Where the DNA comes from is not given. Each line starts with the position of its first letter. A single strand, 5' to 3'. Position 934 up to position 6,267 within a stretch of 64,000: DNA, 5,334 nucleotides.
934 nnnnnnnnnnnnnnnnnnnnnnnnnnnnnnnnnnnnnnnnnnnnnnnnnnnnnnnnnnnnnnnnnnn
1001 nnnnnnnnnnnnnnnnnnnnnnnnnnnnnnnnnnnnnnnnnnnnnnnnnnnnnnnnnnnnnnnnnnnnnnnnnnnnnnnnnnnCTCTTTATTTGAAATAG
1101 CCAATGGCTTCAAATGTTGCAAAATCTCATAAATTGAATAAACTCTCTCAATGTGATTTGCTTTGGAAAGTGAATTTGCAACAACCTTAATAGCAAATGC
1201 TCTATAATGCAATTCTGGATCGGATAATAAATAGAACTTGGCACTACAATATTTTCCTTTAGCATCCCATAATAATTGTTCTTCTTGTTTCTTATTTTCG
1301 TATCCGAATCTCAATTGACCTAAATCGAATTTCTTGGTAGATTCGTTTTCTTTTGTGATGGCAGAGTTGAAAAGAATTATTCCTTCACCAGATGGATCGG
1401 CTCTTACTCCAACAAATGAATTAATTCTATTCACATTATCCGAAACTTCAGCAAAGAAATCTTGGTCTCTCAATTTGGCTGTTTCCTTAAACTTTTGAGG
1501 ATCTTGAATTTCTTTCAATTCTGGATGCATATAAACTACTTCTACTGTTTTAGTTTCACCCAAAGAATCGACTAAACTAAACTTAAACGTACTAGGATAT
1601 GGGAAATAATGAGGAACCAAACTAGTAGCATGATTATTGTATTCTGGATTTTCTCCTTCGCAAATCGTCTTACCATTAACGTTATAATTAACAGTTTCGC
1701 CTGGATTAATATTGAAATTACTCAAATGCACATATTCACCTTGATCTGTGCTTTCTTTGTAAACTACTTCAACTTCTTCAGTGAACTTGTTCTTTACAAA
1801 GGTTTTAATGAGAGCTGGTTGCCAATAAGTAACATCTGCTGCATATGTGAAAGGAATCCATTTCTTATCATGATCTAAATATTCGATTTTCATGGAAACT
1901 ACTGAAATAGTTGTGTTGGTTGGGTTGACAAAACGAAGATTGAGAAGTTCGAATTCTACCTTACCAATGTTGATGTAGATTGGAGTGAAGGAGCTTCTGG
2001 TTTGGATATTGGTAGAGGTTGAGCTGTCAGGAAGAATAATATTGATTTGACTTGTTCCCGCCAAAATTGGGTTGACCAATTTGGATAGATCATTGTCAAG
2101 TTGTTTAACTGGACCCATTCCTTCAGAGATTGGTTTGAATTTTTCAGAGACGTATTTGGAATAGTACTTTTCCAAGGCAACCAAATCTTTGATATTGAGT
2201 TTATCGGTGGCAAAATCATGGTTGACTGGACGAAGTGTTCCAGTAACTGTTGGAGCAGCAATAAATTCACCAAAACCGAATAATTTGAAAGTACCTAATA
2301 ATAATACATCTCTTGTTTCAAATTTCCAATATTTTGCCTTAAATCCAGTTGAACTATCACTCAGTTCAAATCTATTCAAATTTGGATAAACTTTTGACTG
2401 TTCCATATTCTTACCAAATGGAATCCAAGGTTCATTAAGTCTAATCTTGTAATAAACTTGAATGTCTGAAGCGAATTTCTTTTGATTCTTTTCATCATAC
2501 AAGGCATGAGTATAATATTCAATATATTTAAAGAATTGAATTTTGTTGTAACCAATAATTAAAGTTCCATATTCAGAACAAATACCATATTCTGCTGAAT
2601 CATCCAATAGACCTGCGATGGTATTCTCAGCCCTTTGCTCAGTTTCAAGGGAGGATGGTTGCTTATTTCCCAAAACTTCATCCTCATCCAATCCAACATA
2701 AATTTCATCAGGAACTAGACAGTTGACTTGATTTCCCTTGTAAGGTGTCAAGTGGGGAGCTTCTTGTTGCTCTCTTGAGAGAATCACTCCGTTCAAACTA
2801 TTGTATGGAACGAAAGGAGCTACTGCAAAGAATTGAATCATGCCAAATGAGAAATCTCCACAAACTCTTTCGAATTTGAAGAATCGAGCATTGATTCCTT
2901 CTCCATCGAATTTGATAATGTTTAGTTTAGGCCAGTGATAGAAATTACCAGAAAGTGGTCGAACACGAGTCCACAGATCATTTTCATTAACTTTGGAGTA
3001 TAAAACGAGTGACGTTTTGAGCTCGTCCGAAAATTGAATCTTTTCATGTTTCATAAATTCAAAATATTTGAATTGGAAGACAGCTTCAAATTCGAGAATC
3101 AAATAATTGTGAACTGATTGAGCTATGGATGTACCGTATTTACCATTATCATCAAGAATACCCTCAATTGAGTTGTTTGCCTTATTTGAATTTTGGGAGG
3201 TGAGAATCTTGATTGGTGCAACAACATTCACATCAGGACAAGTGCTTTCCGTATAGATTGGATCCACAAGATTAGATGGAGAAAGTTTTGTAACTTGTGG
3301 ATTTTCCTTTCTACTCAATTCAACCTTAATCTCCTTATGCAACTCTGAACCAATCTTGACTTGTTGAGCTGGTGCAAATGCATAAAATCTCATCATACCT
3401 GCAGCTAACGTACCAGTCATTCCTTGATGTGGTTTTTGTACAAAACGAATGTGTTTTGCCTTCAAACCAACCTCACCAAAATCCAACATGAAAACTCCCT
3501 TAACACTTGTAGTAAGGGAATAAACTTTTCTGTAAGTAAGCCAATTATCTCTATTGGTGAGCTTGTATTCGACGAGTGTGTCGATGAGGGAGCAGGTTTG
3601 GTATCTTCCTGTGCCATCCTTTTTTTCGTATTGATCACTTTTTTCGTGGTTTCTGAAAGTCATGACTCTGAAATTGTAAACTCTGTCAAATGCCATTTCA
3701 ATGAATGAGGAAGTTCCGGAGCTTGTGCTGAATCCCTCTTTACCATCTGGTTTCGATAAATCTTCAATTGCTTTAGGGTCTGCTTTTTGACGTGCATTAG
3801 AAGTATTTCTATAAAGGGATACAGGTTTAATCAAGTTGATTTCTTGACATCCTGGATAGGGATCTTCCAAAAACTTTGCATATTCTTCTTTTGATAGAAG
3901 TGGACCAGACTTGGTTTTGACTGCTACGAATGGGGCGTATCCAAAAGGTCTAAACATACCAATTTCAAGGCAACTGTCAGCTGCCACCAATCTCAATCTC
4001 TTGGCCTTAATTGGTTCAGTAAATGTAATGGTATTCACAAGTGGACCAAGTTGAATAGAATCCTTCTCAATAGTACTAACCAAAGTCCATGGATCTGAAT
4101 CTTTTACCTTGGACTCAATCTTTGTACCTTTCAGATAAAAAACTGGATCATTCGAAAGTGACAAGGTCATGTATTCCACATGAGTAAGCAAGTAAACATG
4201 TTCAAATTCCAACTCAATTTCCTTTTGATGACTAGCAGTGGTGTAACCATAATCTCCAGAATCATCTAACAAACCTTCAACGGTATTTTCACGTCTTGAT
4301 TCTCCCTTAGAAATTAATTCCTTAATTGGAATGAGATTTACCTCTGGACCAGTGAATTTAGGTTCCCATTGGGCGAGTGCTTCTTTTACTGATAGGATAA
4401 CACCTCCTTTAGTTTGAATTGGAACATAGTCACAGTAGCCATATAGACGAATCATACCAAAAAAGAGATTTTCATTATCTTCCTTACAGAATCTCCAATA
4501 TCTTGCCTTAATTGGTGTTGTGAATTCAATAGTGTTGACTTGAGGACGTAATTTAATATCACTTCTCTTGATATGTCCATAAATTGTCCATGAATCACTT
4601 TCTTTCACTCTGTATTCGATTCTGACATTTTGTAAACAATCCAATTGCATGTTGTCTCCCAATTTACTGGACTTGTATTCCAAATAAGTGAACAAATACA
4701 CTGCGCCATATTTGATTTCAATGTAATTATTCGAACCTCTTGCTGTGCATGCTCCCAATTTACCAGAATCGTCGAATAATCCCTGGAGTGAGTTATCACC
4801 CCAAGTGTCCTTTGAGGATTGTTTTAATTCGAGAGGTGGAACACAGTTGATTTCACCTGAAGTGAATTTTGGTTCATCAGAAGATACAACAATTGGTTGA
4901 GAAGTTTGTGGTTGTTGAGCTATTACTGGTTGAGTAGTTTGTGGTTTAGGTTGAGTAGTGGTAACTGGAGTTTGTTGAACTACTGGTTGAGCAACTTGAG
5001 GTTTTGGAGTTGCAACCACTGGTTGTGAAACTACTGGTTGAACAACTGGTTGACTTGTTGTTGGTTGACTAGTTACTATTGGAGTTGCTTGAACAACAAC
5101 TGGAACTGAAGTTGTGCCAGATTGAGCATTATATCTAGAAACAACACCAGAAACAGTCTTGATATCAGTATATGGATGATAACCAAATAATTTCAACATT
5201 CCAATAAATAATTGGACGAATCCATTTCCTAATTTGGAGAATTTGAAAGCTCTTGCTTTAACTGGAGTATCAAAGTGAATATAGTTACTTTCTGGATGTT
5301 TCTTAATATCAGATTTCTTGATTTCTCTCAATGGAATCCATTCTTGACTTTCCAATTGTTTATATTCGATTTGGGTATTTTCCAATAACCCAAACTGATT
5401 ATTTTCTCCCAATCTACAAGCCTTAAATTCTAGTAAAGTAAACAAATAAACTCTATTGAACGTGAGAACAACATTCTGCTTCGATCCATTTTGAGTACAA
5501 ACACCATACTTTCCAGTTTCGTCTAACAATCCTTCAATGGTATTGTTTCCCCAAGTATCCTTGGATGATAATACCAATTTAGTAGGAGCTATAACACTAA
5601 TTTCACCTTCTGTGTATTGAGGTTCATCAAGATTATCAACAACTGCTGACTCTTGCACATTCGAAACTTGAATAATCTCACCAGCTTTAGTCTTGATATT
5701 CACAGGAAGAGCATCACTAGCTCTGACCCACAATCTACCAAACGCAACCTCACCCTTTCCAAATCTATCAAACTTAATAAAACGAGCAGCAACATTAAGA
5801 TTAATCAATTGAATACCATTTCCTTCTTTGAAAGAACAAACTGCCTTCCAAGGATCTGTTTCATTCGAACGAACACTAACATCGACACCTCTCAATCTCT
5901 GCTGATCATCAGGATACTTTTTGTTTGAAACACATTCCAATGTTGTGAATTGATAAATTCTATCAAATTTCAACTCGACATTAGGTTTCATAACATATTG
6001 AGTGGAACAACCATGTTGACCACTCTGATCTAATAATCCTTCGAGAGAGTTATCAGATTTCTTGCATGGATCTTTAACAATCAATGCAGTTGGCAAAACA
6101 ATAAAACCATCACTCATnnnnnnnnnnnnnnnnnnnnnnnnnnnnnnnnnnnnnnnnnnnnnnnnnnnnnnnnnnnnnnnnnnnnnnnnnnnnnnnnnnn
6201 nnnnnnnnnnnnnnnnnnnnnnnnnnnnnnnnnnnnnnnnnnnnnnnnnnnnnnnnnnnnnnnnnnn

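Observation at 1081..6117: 1678-aa protein composed of ~9 tandem galactose-binding-like modules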

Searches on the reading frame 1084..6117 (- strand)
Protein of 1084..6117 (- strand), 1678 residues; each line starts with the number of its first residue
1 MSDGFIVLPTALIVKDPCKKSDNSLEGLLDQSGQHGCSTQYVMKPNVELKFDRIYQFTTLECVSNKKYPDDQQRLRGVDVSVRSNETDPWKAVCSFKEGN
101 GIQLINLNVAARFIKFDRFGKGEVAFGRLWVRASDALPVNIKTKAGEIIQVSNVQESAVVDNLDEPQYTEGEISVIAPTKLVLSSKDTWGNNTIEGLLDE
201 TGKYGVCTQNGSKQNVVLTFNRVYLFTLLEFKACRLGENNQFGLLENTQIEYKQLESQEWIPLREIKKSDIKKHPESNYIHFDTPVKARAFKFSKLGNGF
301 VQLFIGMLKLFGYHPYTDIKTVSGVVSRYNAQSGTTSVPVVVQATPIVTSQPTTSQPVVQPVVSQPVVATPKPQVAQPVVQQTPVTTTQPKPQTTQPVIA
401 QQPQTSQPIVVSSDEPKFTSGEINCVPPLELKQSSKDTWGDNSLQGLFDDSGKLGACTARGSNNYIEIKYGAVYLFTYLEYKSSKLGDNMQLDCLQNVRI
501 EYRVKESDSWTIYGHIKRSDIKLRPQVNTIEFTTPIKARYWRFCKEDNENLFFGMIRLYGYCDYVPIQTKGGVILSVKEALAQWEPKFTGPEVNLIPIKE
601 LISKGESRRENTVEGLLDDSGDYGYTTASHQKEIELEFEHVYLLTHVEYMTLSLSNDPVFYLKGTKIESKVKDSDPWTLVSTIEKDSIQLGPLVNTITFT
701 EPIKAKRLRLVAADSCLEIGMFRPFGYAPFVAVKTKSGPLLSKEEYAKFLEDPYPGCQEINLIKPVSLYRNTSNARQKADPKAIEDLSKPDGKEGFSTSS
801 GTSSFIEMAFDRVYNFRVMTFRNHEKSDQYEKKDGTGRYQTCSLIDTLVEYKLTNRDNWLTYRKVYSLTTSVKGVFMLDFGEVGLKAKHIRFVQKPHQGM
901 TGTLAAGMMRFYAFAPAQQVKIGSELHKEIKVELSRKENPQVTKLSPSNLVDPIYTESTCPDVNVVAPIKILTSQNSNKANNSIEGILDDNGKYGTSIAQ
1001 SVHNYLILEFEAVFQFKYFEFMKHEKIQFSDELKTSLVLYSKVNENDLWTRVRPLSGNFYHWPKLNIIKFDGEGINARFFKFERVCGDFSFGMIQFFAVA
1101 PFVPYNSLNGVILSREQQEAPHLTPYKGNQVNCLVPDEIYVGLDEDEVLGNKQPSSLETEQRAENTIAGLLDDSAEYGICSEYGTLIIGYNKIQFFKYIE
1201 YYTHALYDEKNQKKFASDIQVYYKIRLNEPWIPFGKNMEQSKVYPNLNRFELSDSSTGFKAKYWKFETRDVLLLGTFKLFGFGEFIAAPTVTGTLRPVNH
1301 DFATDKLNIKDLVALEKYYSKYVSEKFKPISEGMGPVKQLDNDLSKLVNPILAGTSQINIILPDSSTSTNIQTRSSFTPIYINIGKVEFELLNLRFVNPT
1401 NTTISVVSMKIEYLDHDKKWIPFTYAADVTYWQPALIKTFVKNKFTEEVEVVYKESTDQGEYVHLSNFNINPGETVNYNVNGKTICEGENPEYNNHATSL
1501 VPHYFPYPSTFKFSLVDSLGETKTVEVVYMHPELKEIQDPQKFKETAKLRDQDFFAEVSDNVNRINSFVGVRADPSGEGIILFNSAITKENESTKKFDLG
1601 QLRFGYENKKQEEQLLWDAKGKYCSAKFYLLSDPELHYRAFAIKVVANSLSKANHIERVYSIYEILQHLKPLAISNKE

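Call 4: search_protein_families(library=pfam, proteins=[window:1084-6117:-], max_evalue=1)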
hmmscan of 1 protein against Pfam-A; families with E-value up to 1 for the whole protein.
window:1084-6117:- (1678 aa): 2 families
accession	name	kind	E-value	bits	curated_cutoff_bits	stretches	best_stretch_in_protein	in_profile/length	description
PF00754.31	F5_F8_type_C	-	3.2e-20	73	28.2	3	433-543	4-110/127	F5/8 type C domain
PF09756.15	DDRGK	-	0.0055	16.8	27.8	0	979-994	138-153/188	DDRGK domain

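Call 11: find_homologous_proteins(query=window:1084-6117:-)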
Query window:1084-6117:- (1678 aa): 4 proteins with E <= 0.001 among 8000 candidates.
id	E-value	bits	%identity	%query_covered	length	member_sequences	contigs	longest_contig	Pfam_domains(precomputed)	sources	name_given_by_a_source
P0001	0.0e+0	3873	100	100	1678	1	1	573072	PF00754.32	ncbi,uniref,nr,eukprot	ncbi:predicted protein [Naegleria gruberi]|uniref:Predicted protein n=1 Tax=Naegleria gruberi TaxID=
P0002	0.0e+0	2571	56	78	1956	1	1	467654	PF00754.32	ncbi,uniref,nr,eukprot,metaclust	ncbi:coagulation factor 5/8 type, C-terminal domain-containing protein [Naegleria gruberi]|uniref:Co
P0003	0.0e+0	1709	50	54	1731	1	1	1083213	PF00754.32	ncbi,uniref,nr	ncbi:hypothetical protein C9374_003551 [Naegleria lovaniensis]|uniref:Uncharacterized protein n=1 Ta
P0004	0.0e+0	1080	40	53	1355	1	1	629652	PF00754.32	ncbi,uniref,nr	ncbi:hypothetical protein C9374_005642 [Naegleria lovaniensis]|uniref:Uncharacterized protein n=1 Ta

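Call 27: search_protein_families(library=pfam, proteins=[P0002, P0003, P0004], max_evalue=1)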
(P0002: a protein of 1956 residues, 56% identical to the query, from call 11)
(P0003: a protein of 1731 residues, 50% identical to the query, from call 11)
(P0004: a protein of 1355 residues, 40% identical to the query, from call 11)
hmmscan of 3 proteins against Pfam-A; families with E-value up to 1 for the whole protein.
P0002 (1956 aa): 2 families
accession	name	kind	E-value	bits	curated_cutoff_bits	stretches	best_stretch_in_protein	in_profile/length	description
PF00754.31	F5_F8_type_C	-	5.8e-24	85.1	28.2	4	797-898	13-113/127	F5/8 type C domain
PF09756.15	DDRGK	-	0.54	10.3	27.8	0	794-816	139-161/188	DDRGK domain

P0003 (1731 aa): 2 families
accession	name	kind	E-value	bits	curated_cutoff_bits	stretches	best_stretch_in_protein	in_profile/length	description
PF00754.31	F5_F8_type_C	-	1.1e-14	55.1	28.2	4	619-700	32-110/127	F5/8 type C domain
PF09756.15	DDRGK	-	0.026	14.6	27.8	0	599-624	139-164/188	DDRGK domain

P0004 (1355 aa): 2 families
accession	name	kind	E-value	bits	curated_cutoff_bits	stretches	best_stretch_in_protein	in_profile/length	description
PF00754.31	F5_F8_type_C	-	1.6e-05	25.5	28.2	1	230-332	13-114/127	F5/8 type C domain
PF03174.19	CHB_HEX_C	-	0.0095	16.3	23.6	1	457-487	32-62/76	Chitobiase/beta-hexosaminidase C-terminal domain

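Call 46: list_cluster_members(proteins=[P0001, P0002, P0003, P0004, P0013, P0015, P0017, P0019, P0020, P0010])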
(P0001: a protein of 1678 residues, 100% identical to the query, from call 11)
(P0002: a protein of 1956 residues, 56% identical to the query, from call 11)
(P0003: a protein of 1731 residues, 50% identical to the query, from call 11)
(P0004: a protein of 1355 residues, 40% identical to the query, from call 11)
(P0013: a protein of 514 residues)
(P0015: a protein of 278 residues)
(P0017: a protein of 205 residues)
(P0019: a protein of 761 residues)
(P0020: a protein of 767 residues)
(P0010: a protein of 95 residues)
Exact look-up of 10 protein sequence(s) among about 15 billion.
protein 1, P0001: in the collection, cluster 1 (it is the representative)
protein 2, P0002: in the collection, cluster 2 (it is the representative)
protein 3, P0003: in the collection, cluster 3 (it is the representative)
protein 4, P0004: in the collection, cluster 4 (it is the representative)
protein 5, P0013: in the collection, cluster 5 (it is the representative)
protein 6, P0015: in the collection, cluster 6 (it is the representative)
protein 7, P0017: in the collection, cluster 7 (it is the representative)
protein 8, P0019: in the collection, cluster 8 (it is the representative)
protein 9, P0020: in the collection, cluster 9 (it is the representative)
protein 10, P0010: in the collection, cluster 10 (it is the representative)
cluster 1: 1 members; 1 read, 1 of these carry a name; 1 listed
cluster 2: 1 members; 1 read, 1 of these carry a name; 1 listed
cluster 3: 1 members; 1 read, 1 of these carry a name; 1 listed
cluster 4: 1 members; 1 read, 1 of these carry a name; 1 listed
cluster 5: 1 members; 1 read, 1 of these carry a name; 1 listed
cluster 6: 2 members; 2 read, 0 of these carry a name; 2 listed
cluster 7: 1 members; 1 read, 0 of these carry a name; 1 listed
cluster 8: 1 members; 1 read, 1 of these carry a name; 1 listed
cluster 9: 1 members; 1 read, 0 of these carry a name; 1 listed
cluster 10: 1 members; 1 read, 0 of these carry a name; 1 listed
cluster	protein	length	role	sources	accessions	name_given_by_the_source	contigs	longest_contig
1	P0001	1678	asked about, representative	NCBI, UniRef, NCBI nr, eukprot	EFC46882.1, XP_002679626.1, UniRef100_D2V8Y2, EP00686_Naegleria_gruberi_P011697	predicted protein [Naegleria gruberi] | Predicted protein n=1 Tax=Naegleria gruberi TaxID=5762 RepID=D2V8Y2_NAEGR | uncharacterized protein NAEGRDRAFT_47614 [Naegleria gruberi]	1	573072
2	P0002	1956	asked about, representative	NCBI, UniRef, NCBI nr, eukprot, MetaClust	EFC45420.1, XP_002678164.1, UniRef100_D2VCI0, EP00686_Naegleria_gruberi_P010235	coagulation factor 5/8 type, C-terminal domain-containing protein [Naegleria gruberi] | Coagulation factor 5/8 type, C-terminal domain-containing protein n=1 Tax=Naegleria ... | XP_002678164.1 coagulation factor 5/8 type, C-terminal domain-containing protein ...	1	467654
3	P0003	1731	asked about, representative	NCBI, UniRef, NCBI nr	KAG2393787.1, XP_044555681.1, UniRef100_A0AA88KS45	hypothetical protein C9374_003551 [Naegleria lovaniensis] | Uncharacterized protein n=1 Tax=Naegleria lovaniensis TaxID=51637 RepID=A0AA88KS45_NAELO | uncharacterized protein C9374_003551 [Naegleria lovaniensis]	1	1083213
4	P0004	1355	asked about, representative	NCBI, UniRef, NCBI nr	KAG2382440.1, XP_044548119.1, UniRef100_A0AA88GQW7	hypothetical protein C9374_005642 [Naegleria lovaniensis] | Uncharacterized protein n=1 Tax=Naegleria lovaniensis TaxID=51637 RepID=A0AA88GQW7_NAELO | uncharacterized protein C9374_005642 [Naegleria lovaniensis]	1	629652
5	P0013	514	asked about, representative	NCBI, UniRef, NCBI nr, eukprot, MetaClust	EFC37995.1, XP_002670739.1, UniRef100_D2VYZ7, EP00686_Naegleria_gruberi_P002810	predicted protein [Naegleria gruberi] | Predicted protein n=1 Tax=Naegleria gruberi TaxID=5762 RepID=D2VYZ7_NAEGR | uncharacterized protein NAEGRDRAFT_59635 [Naegleria gruberi]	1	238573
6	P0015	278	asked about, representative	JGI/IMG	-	-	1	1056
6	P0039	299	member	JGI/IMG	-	-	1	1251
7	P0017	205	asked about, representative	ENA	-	-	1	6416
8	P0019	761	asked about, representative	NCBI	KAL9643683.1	hypothetical protein ABK040_016134 [Willaertia magna]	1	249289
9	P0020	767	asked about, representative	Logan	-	-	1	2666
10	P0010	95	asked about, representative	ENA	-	-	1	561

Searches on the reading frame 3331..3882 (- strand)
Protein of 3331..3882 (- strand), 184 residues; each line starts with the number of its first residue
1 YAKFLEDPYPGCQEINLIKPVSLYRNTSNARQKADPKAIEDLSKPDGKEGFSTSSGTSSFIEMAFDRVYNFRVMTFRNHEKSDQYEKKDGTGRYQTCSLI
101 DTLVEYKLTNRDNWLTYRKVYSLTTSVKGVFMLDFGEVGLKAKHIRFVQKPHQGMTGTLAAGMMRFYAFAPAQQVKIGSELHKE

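Call 18: search_protein_families(library=pfam, proteins=[window:3331-3882:-], max_evalue=10)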
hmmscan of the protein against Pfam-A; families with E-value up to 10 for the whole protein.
seq(184 aa): 0 families

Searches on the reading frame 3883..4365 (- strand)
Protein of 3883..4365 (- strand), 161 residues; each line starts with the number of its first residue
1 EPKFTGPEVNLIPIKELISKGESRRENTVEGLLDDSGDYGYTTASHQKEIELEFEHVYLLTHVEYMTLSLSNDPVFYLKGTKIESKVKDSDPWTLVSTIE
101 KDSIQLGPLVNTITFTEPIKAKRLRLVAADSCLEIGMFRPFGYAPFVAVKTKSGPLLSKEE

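Call 18: search_protein_families(library=pfam, proteins=[window:3883-4365:-], max_evalue=10)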
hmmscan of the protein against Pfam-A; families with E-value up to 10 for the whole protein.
seq(161 aa): 1 family
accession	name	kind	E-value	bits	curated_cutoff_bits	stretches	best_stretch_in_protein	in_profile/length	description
PF00754.31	F5_F8_type_C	-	0.00022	21.8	28.2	1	25-130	10-114/127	F5/8 type C domain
